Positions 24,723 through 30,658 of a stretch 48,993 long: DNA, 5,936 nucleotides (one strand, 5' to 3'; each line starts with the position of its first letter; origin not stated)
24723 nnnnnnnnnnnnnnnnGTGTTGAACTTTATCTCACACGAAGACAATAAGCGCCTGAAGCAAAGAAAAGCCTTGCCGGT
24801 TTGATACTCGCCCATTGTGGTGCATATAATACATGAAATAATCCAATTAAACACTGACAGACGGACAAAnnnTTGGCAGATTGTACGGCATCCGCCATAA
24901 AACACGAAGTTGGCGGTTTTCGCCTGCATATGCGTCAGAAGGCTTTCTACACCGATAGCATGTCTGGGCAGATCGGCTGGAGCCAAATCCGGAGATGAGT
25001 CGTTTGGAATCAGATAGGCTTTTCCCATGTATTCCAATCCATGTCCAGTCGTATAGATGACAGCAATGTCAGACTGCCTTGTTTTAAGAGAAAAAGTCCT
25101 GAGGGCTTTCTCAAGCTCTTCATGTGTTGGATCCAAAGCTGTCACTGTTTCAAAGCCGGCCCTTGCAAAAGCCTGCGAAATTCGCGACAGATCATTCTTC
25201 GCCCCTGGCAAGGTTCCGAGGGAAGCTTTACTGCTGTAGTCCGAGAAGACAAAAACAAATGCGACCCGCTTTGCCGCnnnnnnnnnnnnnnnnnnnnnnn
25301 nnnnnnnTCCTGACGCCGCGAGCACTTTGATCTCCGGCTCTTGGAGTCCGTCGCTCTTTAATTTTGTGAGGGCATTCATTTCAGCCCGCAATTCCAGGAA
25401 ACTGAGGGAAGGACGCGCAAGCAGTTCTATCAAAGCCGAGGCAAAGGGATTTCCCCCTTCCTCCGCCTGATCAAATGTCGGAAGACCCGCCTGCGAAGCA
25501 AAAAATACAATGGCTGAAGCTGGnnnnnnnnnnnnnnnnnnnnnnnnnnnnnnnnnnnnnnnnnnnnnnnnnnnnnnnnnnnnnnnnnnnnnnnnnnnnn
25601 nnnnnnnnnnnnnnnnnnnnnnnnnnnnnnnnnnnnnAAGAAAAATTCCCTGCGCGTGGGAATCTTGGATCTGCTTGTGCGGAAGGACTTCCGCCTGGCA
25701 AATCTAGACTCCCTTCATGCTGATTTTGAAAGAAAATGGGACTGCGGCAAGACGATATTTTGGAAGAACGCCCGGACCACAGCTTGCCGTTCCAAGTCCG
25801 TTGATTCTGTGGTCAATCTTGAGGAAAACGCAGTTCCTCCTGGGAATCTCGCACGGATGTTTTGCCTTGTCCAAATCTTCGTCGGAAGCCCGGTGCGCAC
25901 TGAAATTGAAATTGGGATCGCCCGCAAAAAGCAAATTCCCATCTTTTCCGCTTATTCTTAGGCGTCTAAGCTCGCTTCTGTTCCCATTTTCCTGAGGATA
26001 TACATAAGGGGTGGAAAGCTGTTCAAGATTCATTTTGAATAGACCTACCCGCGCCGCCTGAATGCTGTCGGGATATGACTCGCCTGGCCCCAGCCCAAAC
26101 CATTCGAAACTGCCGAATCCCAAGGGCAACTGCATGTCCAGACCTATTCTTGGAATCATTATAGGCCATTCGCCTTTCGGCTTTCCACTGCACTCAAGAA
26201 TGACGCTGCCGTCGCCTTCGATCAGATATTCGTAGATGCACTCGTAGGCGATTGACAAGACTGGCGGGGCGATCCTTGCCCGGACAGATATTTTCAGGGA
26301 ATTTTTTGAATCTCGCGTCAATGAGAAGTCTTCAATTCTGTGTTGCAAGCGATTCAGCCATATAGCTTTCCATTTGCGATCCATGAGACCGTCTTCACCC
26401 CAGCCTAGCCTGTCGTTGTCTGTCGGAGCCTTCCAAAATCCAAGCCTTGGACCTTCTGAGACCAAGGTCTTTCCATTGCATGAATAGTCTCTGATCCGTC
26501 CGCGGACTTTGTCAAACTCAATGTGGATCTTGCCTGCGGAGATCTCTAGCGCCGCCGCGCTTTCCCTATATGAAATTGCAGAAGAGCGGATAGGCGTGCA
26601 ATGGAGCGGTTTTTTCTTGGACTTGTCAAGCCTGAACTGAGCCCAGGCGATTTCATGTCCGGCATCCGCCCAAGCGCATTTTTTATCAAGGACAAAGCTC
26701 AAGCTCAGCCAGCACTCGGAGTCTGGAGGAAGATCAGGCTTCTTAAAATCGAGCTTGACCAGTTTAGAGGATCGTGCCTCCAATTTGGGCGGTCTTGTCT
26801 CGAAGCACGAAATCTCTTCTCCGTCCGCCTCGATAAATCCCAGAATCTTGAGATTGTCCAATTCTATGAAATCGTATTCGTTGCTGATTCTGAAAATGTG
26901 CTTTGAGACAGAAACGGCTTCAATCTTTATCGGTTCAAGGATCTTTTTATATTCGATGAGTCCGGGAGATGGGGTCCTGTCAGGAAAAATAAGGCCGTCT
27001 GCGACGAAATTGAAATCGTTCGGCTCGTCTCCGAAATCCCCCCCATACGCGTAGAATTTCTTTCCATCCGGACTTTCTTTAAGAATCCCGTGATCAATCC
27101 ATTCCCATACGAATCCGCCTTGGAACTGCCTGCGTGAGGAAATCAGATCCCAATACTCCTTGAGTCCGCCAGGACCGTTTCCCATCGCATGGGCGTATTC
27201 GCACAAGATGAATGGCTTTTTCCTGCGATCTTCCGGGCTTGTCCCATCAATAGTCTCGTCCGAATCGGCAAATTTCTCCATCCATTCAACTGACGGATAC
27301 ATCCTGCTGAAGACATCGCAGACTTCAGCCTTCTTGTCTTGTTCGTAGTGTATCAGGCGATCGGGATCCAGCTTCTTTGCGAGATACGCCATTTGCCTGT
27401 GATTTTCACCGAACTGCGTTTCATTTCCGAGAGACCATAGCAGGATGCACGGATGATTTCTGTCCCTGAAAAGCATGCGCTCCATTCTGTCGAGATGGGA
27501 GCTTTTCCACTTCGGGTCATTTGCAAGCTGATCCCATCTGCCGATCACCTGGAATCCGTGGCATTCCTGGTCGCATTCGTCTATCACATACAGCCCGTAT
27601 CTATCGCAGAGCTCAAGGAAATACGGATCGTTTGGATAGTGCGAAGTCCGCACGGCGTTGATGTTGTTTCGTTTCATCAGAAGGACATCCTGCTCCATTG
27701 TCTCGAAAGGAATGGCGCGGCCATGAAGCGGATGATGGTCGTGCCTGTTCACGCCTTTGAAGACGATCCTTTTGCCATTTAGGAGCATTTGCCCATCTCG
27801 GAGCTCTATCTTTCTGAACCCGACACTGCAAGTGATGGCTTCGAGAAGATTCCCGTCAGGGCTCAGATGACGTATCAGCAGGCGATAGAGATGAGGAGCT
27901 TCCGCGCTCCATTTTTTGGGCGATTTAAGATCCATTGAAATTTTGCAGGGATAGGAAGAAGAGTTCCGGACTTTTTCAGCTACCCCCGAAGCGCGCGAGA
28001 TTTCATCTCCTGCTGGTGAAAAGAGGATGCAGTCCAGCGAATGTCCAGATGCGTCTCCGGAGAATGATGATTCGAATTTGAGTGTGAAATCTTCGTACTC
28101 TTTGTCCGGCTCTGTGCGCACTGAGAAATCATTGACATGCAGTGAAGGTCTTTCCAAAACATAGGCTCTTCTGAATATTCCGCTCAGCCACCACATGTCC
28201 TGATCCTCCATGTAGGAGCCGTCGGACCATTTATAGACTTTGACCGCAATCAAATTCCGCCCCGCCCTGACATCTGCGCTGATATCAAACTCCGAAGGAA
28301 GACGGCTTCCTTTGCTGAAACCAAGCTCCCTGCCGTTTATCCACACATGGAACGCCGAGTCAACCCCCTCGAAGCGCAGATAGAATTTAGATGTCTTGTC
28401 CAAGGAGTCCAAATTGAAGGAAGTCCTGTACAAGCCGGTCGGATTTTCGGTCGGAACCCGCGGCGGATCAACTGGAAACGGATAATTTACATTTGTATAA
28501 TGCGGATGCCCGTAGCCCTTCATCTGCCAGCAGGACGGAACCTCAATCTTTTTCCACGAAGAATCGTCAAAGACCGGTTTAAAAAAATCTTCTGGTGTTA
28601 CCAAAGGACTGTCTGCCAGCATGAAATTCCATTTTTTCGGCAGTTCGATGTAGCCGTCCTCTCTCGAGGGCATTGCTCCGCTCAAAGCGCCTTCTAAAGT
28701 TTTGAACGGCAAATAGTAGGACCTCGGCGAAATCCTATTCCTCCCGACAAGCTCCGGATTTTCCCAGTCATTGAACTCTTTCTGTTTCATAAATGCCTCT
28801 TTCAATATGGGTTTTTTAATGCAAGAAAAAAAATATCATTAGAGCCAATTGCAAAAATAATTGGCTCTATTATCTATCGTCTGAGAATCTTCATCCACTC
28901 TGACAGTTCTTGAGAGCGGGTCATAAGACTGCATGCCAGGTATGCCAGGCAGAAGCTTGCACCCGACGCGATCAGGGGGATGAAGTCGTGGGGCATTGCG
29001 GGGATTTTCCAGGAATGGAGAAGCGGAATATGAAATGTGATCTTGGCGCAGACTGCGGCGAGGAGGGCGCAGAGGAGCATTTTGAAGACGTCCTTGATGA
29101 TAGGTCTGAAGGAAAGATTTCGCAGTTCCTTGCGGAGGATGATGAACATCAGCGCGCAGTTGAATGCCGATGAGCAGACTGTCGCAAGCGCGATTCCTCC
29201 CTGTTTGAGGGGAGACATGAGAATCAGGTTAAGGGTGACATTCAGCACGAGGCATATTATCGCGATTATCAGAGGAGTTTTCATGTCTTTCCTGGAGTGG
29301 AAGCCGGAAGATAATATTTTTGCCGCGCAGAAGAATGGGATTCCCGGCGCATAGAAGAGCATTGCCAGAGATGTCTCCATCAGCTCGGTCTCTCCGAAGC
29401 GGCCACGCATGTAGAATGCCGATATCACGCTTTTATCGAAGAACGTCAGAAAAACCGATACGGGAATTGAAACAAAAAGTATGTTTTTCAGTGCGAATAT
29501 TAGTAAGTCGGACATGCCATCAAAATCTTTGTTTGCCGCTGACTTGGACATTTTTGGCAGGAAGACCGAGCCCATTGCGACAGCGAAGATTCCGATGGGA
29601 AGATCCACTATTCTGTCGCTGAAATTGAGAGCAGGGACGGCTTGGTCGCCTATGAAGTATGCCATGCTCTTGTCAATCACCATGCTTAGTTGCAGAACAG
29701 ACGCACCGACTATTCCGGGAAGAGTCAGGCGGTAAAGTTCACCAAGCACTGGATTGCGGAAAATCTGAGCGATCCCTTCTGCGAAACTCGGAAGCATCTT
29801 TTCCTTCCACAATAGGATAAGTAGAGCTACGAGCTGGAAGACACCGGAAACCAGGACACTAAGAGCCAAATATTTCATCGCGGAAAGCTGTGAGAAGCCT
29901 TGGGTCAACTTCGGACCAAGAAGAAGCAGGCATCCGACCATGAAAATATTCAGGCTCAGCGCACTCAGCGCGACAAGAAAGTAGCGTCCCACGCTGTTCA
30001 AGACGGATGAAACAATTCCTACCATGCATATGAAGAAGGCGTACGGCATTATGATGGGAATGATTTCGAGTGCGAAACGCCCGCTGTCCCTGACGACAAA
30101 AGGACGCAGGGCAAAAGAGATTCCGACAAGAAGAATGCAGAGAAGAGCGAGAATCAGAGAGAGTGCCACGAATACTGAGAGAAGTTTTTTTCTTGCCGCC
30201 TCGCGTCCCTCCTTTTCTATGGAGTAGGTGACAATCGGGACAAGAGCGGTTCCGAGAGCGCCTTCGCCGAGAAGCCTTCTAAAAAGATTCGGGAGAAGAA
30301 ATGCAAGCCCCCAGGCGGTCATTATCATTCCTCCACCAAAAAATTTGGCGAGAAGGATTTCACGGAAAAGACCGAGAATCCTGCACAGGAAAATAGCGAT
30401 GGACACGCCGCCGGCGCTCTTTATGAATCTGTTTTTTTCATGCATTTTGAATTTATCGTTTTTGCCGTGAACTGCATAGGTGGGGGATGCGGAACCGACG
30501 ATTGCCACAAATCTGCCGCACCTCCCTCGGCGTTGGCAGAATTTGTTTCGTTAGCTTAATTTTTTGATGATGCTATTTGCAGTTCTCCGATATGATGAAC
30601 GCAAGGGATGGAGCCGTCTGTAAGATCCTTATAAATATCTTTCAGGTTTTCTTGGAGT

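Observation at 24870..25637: Apparently circularly permuted, secreted caspase-like (C14) protease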

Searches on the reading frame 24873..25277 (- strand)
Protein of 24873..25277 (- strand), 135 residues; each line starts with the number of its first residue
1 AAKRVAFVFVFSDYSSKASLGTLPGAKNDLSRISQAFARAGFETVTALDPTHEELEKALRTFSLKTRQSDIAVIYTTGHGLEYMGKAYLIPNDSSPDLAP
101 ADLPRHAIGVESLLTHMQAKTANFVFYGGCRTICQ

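Call 6: search_protein_families(library=pfam, proteins=[window:24873-25277:-], max_evalue=10)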
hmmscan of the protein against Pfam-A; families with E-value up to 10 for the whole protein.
seq(135 aa): 3 families
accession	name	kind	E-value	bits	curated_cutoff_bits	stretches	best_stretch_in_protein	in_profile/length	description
PF00656.27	Peptidase_C14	-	8.8e-14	52.2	21.4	1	3-131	1-128/233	Caspase domain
PF01990.22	ATP-synt_F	-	0.13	13.1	23.5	1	36-83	12-54/91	ATP synthase (F/14-kDa) subunit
PF14538.11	Raptor_N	-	0.14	12.4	27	1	6-82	28-101/151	Raptor N-terminal CASPase like domain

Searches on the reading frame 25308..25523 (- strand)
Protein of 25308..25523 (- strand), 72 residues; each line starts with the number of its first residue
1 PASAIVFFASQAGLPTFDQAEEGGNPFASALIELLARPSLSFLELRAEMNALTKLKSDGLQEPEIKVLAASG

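Call 33: search_solved_structures(query=window:25308-25523:-, max_evalue=10, show_alignments=3)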
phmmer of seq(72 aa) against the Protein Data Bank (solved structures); distinct sequences matched with E-value up to 10: 3.
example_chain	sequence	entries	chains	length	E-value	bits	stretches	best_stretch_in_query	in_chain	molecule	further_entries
1nas_A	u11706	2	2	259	1.3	13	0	24-71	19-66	SEPIAPTERIN REDUCTASE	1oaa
1sep_A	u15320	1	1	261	1.3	12.9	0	24-71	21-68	SEPIAPTERIN REDUCTASE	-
8g9k_A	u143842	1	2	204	10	10.1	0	6-52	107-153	THR2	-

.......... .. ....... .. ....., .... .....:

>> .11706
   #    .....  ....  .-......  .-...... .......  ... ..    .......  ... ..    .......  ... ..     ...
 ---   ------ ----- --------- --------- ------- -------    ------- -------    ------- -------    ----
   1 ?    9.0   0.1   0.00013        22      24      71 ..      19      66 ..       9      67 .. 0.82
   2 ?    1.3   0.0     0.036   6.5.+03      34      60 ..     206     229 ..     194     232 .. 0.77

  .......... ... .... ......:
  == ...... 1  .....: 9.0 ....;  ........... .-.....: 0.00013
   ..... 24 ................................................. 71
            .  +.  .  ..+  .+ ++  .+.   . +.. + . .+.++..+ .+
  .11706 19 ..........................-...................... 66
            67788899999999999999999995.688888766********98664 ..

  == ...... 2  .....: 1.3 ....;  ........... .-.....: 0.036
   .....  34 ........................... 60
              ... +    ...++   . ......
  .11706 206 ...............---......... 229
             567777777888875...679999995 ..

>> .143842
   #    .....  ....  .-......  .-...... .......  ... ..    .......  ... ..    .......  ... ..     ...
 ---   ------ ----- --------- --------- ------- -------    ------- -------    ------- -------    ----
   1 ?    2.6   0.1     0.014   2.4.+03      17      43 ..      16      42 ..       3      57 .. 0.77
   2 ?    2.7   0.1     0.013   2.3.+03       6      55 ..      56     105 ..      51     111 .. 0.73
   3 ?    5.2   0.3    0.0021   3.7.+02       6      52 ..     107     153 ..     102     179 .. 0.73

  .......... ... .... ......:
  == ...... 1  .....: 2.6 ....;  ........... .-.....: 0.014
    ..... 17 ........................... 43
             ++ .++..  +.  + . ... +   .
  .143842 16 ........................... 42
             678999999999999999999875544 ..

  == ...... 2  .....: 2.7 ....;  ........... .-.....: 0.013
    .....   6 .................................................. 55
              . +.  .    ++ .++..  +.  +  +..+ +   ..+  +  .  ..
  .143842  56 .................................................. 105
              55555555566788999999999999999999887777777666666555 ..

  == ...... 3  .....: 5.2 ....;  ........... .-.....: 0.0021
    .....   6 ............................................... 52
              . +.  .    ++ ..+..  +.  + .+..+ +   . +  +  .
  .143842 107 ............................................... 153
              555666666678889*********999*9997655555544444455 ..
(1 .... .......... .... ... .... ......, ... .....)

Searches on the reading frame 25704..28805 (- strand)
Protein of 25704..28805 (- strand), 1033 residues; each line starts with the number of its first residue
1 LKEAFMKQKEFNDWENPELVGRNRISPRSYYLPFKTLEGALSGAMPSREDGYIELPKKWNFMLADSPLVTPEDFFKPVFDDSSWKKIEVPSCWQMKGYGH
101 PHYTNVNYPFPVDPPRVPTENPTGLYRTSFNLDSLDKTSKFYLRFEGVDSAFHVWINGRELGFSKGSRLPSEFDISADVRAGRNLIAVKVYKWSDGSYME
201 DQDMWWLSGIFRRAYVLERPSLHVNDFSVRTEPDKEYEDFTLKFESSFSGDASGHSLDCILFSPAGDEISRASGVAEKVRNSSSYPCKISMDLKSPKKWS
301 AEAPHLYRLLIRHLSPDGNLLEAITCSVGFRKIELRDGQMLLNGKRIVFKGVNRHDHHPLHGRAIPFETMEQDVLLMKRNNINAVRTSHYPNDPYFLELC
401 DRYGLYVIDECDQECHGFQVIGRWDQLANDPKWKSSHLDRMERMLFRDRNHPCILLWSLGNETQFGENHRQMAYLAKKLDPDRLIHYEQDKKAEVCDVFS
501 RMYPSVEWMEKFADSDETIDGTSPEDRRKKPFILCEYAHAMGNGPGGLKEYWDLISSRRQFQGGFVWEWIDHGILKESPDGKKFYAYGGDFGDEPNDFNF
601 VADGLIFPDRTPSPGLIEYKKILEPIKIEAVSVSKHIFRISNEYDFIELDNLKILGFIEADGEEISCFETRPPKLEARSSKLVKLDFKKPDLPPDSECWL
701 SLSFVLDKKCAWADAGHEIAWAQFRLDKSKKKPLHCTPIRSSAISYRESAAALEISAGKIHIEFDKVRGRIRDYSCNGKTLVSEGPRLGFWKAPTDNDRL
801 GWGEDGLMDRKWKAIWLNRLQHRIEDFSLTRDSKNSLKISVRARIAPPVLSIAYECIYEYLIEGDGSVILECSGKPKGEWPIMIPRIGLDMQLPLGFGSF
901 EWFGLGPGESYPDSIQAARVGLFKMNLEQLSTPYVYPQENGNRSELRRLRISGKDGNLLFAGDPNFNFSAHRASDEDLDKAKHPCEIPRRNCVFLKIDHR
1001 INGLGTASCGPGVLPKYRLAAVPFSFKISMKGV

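Call 23: search_protein_families(library=pfam, proteins=[window:25704-28805:-], max_evalue=0.00001)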
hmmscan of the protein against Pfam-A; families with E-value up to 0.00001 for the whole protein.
window:25704-28805:- (1033 aa): 6 families
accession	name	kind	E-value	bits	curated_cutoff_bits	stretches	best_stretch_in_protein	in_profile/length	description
PF02836.23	Glyco_hydro_2_C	-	4.2e-111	371.3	21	1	333-628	1-302/302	Glycosyl hydrolases family 2, TIM barrel domain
PF02929.23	Bgal_small_N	-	1.6e-65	221.7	25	1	758-1029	3-247/248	Beta galactosidase small chain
PF02837.24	Glyco_hydro_2_N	-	3.4e-47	160.9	28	1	57-220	6-169/169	Glycosyl hydrolases family 2, sugar binding domain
PF16353.11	LacZ_4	-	3.7e-21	75.6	27.3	1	638-726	1-86/87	Beta-galactosidase, domain 4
PF00703.27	Glyco_hydro_2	-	1.3e-10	42.5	23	1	223-331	2-109/109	Glycosyl hydrolases family 2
PF22666.2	Glyco_hydro_2_N2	-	4.3e-08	33.8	27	1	125-192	51-119/167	Glycosyl hydrolase 2 galactose-binding domain-like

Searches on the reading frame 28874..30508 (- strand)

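Call 23: search_protein_families(library=pfam, proteins=[window:28874-30508:-], max_evalue=0.00001)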
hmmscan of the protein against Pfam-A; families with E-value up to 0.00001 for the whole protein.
window:28874-30508:- (544 aa): 2 families
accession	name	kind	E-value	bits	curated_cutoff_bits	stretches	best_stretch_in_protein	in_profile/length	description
PF03023.19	MurJ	-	2.1e-85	287.5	27.4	1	53-490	1-431/451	Lipid II flippase MurJ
PF01554.23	MatE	-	7.8e-13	48.9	24.9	1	270-429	7-161/161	MatE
